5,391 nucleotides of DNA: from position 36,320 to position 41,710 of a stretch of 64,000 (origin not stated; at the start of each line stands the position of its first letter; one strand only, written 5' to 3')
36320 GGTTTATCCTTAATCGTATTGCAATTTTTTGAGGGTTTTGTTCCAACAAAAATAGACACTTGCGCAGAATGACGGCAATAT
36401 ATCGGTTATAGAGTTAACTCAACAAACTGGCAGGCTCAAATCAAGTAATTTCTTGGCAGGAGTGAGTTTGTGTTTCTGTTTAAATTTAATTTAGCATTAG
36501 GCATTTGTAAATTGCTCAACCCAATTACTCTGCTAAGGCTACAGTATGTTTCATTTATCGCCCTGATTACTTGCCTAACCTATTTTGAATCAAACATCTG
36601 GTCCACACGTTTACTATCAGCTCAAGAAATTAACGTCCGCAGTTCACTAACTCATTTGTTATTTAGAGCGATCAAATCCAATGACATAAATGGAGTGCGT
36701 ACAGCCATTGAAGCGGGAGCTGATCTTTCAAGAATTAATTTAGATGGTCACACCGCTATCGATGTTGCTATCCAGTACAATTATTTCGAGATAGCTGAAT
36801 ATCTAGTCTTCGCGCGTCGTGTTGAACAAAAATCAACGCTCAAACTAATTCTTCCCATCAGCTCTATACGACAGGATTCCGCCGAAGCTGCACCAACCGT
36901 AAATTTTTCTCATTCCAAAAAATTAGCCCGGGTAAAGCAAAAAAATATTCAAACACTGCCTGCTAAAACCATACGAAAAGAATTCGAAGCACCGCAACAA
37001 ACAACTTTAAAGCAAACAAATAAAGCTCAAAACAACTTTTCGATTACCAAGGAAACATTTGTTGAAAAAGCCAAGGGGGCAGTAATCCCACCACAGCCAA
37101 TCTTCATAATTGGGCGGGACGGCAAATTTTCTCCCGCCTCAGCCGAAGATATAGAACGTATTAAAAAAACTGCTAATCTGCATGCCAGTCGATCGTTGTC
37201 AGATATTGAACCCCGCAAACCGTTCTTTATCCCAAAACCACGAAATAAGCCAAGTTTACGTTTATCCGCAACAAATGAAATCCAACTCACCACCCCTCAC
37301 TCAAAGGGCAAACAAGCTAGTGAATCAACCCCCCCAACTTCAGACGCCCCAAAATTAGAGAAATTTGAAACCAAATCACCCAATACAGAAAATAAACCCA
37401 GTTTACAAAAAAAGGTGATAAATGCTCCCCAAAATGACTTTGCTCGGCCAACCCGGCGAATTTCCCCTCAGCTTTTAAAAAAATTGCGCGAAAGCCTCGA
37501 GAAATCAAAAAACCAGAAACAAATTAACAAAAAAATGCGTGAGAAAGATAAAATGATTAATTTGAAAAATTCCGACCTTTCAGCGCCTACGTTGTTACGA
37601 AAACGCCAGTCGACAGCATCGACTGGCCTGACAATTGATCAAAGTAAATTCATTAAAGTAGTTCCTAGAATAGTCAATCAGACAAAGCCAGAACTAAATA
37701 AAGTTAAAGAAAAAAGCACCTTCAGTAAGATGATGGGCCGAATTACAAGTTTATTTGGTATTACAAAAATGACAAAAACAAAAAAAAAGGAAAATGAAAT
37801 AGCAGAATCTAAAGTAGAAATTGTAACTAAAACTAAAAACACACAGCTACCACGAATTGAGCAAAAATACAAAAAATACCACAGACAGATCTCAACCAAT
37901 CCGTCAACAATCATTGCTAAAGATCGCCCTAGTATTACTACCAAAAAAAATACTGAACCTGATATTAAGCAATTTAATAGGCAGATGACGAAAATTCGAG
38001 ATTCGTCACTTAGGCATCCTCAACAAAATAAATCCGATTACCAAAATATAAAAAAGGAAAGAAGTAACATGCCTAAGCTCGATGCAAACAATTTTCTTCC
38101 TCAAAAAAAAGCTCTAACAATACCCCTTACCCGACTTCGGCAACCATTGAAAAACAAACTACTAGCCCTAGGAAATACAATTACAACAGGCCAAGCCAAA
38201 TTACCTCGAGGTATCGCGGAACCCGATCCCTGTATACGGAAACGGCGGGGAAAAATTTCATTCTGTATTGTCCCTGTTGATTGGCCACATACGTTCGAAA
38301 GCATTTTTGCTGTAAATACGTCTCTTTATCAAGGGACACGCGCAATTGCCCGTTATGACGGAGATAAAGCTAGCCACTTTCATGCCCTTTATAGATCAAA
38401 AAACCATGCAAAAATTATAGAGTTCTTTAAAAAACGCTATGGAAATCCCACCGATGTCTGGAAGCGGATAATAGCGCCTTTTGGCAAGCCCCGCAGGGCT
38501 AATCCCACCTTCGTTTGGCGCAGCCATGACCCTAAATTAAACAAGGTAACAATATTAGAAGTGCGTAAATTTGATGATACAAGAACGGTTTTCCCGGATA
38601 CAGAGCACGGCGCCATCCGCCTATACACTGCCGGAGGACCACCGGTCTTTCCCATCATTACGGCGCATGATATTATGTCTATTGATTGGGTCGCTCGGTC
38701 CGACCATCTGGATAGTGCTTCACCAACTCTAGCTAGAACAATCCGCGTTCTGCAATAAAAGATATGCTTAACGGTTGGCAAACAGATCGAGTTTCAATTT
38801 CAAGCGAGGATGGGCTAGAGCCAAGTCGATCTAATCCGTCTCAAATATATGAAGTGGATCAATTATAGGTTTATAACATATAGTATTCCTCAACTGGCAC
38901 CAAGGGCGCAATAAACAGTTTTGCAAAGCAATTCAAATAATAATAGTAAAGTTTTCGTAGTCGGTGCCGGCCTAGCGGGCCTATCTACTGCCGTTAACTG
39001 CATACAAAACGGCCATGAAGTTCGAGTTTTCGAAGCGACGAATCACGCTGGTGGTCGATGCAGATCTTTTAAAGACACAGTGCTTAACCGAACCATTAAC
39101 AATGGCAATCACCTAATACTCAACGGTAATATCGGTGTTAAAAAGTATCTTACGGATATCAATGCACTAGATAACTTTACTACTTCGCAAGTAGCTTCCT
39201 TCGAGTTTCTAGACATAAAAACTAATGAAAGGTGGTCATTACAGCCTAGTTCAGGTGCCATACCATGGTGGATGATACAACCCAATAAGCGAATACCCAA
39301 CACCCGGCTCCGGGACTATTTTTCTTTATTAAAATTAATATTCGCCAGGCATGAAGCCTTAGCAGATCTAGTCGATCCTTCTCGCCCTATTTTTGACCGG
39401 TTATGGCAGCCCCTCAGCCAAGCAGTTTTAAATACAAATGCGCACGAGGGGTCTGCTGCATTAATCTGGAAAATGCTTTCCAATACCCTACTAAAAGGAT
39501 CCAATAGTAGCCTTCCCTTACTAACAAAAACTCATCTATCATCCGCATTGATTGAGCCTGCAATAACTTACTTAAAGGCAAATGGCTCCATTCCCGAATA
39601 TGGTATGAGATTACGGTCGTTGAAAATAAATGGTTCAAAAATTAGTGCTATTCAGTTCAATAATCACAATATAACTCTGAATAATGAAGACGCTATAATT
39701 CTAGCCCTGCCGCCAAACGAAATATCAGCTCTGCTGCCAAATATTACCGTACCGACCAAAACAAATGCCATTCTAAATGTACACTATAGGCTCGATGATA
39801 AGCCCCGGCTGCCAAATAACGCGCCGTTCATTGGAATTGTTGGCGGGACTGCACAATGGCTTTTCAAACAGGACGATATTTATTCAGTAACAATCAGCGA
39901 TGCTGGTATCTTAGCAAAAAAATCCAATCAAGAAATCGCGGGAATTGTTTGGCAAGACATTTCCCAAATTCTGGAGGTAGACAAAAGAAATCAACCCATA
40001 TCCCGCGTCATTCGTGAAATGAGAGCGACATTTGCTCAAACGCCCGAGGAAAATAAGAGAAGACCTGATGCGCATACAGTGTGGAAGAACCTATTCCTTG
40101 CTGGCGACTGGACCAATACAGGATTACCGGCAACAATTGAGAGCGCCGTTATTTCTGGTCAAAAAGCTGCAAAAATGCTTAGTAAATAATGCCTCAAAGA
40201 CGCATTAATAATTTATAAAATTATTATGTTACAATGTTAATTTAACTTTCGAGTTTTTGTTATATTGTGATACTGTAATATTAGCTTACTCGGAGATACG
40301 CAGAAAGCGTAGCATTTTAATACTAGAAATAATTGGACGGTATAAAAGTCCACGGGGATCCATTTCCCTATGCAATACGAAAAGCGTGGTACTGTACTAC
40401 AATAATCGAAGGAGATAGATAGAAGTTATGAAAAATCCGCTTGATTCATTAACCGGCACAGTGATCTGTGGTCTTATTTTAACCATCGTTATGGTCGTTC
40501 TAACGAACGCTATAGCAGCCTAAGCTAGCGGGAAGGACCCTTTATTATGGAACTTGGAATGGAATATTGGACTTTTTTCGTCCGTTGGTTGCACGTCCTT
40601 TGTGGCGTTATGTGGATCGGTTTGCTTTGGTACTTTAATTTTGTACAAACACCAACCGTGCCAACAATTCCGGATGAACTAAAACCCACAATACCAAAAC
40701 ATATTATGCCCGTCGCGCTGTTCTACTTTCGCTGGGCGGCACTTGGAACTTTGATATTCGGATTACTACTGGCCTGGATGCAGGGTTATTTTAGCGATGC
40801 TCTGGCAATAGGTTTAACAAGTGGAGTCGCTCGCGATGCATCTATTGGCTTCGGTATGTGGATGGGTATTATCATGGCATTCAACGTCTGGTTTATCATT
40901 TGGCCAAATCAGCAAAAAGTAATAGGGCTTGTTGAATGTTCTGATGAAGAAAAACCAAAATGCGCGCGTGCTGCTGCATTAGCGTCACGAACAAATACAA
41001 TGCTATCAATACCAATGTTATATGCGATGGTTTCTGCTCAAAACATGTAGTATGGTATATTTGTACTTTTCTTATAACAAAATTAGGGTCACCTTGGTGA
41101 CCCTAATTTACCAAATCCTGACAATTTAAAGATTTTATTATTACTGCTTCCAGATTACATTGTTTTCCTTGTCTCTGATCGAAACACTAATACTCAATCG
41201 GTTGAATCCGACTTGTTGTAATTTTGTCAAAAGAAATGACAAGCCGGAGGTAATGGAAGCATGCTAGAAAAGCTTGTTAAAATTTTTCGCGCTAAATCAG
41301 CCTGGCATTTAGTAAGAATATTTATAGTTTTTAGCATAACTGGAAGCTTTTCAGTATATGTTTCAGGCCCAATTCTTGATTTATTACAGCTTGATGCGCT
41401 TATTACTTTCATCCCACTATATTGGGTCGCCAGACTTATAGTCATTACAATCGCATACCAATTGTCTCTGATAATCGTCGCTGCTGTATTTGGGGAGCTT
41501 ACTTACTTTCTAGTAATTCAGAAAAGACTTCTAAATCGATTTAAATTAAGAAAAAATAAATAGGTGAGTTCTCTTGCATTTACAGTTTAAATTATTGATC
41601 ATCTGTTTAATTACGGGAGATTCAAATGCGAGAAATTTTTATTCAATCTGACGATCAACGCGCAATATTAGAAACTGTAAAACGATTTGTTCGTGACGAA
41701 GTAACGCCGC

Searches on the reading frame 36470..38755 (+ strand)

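Call 49: search_protein_families(library=pfam, proteins=[window:36470-38755:+], max_evalue=0.0001)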
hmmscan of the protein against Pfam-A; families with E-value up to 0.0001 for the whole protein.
window:36470-38755:+ (762 aa): 2 families
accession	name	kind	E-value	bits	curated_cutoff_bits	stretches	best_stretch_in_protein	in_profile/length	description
PF13637.12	Ank_4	-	5.1e-06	27.1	22.7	1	64-113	1-50/50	Ankyrin repeats (many copies)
PF12796.13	Ank_2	-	2.5e-05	25.2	27.3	1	52-113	20-80/90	Ankyrin repeats (3 copies)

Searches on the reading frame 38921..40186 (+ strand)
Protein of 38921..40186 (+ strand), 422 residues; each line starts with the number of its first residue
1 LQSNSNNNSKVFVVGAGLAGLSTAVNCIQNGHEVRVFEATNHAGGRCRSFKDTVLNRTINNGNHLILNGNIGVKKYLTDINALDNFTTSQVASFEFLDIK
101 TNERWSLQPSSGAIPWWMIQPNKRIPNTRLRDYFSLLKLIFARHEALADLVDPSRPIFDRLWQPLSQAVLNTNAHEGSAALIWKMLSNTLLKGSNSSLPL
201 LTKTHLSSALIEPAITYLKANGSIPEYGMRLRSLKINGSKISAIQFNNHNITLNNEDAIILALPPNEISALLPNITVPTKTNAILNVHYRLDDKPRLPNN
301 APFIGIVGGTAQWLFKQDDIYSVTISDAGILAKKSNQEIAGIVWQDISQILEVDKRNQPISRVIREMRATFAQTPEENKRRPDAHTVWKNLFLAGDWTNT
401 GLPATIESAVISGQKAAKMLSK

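Call 63: search_protein_families(library=pfam, proteins=[window:38921-40186:+], max_evalue=0.01)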
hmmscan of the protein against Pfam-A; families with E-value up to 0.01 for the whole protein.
window:38921-40186:+ (422 aa): 12 families
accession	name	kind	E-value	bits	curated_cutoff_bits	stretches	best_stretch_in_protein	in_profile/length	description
PF01593.30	Amino_oxidase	-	2.8e-31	109.7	19.8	1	18-418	1-440/443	Flavin containing amine oxidoreductase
PF13450.12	NAD_binding_8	-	7.9e-12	45.7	21.9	1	13-68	1-54/68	NAD(P)-binding Rossmann-like domain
PF06100.17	MCRA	-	7.1e-06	25.6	23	1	9-98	2-94/495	MCRA family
PF01266.30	DAO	-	1.5e-05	25.1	27.9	1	10-44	1-35/353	FAD dependent oxidoreductase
PF07992.20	Pyr_redox_2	-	3.9e-05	23.6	26.1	1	10-49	2-42/291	Pyridine nucleotide-disulphide oxidoreductase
PF00890.30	FAD_binding_2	-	6.5e-05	22.7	20.4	1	11-45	2-36/414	FAD binding domain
PF12831.13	FAD_oxidored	-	0.00015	21.6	27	1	11-46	2-37/416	FAD dependent oxidoreductase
PF03486.20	HI0933_like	-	0.00021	21.2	50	1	10-59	2-51/244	HI0933-like protein Rossmann domain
PF00743.25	FMO-like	-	0.0022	17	22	1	10-53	3-45/532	Flavin-binding monooxygenase-like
PF02737.24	3HCDH_N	-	0.0031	17.9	22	1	10-63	1-54/180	3-hydroxyacyl-CoA dehydrogenase, NAD binding domain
PF01262.27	AlaDh_PNT_C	-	0.0031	17.4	23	1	8-53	28-74/214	Alanine dehydrogenase/PNT, C-terminal domain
PF01134.28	GIDA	-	0.0044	16.6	22.1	0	10-41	1-29/391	Glucose inhibited division protein A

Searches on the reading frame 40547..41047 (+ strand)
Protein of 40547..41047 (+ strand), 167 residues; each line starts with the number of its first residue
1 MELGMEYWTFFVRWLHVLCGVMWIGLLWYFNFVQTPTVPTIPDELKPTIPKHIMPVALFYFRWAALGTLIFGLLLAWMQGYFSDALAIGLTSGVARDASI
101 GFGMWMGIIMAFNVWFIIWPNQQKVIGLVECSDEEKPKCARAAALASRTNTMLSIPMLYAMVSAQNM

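Call 63: search_protein_families(library=pfam, proteins=[window:40547-41047:+], max_evalue=0.01)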
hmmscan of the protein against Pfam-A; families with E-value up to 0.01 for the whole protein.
window:40547-41047:+ (167 aa): 1 family
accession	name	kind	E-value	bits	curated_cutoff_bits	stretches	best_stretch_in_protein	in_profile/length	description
PF06181.16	Urate_ox_N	-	1.2e-16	61.5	26.9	2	95-164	169-238/295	Urate oxidase N-terminal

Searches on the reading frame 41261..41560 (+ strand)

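Call 63: search_protein_families(library=pfam, proteins=[window:41261-41560:+], max_evalue=0.01)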
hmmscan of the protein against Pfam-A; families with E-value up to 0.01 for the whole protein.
window:41261-41560:+ (100 aa): 1 family
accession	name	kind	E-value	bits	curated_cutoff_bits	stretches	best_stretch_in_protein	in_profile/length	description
PF20584.3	DUF6787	-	2.3e-12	47.5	27.5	1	20-96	2-77/79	Family of unknown function (DUF6787)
